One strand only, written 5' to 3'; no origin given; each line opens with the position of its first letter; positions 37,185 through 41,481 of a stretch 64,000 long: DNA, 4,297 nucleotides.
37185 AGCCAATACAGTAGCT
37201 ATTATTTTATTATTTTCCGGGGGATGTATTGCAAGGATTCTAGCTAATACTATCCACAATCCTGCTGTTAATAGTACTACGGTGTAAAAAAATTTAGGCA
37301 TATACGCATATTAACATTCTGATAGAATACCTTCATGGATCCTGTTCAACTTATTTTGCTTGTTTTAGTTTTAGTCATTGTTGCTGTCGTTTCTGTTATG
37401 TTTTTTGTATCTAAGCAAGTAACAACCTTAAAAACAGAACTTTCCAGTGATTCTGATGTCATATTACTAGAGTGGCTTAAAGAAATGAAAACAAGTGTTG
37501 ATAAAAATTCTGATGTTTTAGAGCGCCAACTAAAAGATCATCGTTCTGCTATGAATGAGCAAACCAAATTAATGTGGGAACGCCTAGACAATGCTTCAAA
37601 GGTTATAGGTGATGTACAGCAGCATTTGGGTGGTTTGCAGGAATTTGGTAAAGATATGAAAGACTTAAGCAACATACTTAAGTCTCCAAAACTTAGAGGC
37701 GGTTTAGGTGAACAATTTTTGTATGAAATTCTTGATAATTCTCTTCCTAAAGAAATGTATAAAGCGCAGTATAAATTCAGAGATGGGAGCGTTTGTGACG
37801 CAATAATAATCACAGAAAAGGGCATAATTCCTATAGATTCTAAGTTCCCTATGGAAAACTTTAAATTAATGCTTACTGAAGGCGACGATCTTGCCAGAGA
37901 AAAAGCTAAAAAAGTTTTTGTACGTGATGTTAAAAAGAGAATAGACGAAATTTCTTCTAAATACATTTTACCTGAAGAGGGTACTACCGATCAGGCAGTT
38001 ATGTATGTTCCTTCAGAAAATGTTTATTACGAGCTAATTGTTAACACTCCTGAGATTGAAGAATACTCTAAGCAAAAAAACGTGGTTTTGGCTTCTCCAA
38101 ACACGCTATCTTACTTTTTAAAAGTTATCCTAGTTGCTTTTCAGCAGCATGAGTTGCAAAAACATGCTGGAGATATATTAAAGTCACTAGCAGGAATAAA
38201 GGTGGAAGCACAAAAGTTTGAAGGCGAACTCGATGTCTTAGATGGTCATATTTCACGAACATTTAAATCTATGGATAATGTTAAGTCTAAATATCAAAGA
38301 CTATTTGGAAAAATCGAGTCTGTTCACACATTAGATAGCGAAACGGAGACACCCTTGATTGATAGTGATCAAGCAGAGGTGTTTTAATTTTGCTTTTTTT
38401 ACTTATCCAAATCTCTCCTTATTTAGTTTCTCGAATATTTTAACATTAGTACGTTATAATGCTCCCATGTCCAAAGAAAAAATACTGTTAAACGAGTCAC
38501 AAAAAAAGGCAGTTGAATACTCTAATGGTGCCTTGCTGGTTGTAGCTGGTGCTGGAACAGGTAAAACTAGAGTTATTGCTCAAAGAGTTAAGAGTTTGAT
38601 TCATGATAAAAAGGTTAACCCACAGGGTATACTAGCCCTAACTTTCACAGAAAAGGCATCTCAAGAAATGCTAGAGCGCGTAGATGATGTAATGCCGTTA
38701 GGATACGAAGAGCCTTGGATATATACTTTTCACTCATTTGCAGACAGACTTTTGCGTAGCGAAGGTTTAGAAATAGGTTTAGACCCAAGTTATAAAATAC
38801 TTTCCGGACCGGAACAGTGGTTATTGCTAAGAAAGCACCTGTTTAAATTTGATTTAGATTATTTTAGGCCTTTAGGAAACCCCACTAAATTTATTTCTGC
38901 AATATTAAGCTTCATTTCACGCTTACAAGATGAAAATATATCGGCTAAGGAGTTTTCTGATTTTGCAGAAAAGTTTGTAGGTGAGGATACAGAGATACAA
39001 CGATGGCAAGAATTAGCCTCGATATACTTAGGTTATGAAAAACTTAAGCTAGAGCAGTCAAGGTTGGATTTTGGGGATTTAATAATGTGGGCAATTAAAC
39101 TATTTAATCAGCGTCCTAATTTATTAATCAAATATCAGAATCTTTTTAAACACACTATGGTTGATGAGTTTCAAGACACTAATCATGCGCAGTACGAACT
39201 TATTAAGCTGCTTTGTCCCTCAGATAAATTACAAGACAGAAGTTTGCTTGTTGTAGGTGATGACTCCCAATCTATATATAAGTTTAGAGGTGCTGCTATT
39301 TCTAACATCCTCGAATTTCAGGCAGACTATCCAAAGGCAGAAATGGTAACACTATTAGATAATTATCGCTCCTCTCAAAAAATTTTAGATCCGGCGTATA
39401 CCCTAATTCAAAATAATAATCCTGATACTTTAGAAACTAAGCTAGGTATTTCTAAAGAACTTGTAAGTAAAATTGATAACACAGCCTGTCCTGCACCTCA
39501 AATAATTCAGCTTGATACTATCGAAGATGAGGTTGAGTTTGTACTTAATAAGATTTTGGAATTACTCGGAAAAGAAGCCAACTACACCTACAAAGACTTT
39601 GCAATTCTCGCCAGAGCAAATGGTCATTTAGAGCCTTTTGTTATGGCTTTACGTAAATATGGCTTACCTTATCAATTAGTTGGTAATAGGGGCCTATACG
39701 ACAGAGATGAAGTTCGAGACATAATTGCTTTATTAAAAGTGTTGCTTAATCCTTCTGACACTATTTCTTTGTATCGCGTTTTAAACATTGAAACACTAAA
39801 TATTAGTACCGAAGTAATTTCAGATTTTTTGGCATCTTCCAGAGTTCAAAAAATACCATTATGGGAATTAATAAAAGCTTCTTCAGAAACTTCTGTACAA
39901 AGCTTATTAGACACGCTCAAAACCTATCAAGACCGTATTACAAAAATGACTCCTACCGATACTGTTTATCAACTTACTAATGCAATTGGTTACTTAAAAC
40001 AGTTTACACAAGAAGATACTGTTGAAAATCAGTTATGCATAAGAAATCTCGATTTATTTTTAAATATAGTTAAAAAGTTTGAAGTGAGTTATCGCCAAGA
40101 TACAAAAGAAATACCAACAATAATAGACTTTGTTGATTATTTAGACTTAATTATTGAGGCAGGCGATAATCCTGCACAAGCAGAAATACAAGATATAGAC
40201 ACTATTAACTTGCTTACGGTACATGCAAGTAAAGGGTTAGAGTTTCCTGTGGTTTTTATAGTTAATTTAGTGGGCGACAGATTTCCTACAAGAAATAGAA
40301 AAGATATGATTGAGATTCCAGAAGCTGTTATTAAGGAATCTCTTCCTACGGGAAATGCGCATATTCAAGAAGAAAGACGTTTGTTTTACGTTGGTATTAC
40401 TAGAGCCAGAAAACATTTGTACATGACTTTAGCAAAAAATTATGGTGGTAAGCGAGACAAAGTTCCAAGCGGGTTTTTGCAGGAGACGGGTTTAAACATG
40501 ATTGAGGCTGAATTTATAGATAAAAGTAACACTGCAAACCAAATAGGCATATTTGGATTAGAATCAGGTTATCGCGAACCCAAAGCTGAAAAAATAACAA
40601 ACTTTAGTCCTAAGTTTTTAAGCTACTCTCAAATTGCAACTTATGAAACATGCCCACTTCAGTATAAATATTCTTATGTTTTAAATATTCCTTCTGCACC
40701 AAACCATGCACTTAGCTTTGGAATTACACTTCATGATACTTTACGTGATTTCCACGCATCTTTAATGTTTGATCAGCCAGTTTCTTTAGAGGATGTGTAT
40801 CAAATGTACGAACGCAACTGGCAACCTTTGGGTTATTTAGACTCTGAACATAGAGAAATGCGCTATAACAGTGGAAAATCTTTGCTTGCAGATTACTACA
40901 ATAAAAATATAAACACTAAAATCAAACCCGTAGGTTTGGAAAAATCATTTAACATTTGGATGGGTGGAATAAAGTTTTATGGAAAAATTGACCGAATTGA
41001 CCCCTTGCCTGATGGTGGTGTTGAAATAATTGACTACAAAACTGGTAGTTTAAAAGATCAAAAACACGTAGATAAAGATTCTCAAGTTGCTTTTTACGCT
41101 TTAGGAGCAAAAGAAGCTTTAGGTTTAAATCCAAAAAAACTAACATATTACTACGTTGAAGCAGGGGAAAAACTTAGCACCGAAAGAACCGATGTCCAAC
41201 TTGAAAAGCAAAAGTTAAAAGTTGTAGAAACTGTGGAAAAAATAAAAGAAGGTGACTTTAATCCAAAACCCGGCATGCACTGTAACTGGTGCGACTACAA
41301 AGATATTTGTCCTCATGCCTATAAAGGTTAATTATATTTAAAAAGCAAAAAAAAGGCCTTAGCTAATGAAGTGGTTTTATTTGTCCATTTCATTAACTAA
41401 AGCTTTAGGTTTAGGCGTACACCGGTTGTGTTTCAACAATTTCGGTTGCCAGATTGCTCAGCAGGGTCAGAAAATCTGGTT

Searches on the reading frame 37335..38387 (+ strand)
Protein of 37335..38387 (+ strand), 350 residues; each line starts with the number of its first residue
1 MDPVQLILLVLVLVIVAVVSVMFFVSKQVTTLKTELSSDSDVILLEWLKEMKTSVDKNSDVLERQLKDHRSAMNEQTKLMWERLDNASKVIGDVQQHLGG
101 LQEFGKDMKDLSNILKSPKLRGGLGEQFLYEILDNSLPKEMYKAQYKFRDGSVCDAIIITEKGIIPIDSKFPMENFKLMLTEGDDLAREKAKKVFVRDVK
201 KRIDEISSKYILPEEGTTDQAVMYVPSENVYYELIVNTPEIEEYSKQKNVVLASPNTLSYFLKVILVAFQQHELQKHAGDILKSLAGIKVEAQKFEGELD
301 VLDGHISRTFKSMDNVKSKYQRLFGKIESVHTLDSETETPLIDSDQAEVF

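Call 61: search_protein_families(library=pfam, proteins=[window:37335-38387:+], max_evalue=0.00001)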
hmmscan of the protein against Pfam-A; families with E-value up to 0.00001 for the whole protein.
window:37335-38387:+ (350 aa): 1 family
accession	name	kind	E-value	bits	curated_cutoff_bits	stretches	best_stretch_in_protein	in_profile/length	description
PF02646.22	RmuC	-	5.7e-51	173.8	26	1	65-337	6-288/291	RmuC family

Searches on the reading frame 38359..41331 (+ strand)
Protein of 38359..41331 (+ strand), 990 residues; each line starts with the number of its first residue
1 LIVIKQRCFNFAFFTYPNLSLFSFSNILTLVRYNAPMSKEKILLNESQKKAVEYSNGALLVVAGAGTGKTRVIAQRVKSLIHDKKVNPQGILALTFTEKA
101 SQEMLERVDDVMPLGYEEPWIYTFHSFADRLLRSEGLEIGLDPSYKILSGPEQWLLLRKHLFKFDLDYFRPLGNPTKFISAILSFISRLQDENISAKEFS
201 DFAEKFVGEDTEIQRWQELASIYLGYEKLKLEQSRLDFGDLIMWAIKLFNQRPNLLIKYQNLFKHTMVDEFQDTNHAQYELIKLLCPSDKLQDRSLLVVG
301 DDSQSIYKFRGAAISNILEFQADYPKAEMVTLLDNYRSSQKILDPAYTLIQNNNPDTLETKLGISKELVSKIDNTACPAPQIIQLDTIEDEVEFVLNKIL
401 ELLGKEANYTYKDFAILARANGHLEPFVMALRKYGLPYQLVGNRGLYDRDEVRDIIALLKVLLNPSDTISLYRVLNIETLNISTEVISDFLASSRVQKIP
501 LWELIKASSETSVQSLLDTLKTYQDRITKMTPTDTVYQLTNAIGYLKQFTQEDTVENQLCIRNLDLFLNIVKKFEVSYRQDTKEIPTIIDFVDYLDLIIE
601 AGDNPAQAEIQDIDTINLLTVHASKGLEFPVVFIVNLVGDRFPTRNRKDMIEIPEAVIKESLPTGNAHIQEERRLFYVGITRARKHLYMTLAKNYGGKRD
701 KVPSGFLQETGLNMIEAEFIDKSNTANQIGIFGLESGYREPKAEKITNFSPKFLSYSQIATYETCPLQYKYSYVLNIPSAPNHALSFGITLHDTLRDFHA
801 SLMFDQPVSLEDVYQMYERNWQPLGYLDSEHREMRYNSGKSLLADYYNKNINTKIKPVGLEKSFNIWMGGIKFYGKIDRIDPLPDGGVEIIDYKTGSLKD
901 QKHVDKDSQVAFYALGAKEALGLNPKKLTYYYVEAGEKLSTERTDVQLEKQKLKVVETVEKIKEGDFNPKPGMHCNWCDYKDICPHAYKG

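Call 61: search_protein_families(library=pfam, proteins=[window:38359-41331:+], max_evalue=0.00001)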
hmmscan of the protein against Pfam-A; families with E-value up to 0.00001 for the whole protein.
window:38359-41331:+ (990 aa): 5 families
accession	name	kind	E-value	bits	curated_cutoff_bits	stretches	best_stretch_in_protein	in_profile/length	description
PF00580.27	UvrD-helicase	-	3.1e-74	250.5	23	1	44-325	1-271/271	UvrD/REP helicase N-terminal domain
PF13361.12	UvrD_C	-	3.6e-58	198.1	25.6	1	331-693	2-349/350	UvrD-like helicase C-terminal domain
PF12705.13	PDDEXK_1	-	2e-39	136.4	22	1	754-985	2-247/247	PD-(D/E)XK nuclease superfamily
PF13245.12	AAA_19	-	1.2e-20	74.5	25.1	1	48-310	1-134/134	AAA domain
PF13538.12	UvrD_C_2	-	8e-13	48.5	27.4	0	658-689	20-51/52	UvrD-like helicase C-terminal domain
